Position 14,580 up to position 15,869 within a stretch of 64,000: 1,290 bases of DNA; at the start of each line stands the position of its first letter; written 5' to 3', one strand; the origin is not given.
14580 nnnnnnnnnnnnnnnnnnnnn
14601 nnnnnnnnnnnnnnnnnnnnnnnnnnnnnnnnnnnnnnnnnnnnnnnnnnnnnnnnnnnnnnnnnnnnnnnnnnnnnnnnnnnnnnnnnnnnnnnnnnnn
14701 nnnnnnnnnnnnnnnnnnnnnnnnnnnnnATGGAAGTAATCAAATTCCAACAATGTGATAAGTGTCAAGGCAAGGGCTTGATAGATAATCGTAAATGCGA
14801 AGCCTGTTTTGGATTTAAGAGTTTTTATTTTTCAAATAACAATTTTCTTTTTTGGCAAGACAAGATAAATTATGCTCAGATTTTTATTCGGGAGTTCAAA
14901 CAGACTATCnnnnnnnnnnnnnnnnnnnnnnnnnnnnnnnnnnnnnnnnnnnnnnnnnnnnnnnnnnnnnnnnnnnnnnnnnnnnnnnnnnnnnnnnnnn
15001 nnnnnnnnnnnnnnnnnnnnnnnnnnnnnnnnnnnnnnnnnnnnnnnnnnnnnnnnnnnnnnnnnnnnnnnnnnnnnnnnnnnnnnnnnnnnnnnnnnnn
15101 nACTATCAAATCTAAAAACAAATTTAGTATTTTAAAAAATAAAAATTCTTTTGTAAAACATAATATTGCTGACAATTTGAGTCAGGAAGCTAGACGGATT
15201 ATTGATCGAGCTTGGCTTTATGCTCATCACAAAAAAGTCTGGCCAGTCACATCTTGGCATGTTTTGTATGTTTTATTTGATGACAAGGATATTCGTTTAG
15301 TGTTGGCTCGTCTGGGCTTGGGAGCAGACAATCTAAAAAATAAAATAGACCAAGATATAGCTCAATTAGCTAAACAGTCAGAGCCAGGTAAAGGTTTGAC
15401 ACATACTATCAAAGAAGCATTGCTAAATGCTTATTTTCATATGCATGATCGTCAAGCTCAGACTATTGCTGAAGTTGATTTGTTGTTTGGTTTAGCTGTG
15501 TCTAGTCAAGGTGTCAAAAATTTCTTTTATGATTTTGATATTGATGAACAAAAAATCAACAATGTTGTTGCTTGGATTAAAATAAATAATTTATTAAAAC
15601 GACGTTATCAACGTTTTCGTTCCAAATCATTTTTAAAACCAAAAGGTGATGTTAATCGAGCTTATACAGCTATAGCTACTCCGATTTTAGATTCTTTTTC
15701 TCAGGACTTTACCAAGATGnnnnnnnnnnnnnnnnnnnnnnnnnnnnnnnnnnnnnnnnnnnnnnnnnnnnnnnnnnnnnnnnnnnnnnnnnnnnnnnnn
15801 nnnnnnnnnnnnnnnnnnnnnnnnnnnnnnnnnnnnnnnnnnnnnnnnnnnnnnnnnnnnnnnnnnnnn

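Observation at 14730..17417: Membrane-anchored ClpC/ClpB-like unfoldase with DnaJ-type zinc finger and a crippled first ATPase ring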

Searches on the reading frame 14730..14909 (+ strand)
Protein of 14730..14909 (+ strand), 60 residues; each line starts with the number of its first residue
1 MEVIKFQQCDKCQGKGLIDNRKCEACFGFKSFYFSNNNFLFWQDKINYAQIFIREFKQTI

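Call 37: search_protein_families(library=pfam, proteins=[window:14730-14909:+], max_evalue=10)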
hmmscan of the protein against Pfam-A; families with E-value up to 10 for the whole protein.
seq(60 aa): 1 family
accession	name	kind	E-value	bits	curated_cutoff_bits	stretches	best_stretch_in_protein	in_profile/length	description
PF00684.25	DnaJ_CXXCXGXG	-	0.00084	20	32.7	1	7-28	42-63/65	DnaJ central domain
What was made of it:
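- On DnaJ cysteine-rich domain (PF00684): Two motifs only; 20 bits against 32.7; matches profile positions 42-63 of 65 (call 37)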

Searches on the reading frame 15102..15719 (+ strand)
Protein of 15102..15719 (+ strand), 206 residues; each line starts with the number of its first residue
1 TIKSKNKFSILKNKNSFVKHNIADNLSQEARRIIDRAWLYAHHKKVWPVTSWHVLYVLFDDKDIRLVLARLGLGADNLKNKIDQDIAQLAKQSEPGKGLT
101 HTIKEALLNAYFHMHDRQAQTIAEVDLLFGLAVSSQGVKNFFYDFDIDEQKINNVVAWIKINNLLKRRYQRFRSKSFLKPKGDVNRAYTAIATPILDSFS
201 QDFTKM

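Call 37: search_protein_families(library=pfam, proteins=[window:15102-15719:+], max_evalue=10)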
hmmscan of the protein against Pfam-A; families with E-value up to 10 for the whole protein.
window:15102-15719:+ (206 aa): 3 families
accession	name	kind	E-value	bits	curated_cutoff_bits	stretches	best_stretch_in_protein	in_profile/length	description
PF02861.25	Clp_N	-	0.0084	16.7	20.7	1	52-84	16-50/53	Clp amino terminal domain, pathogenicity island component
PF20412.3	RALGAPB_N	-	0.14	12.6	27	1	18-59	53-94/125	RALGAPB N-terminal domain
PF18514.6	MDY2_C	-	0.48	10.7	25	0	60-71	19-30/38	Ubiquitin-like protein MDY2, C-terminal domain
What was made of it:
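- On Clp/Hsp100 class I (double-ring) superfamily: Pfam Clp_N scores 16.7 bits against a 20.7-bit cutoff (call 37).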
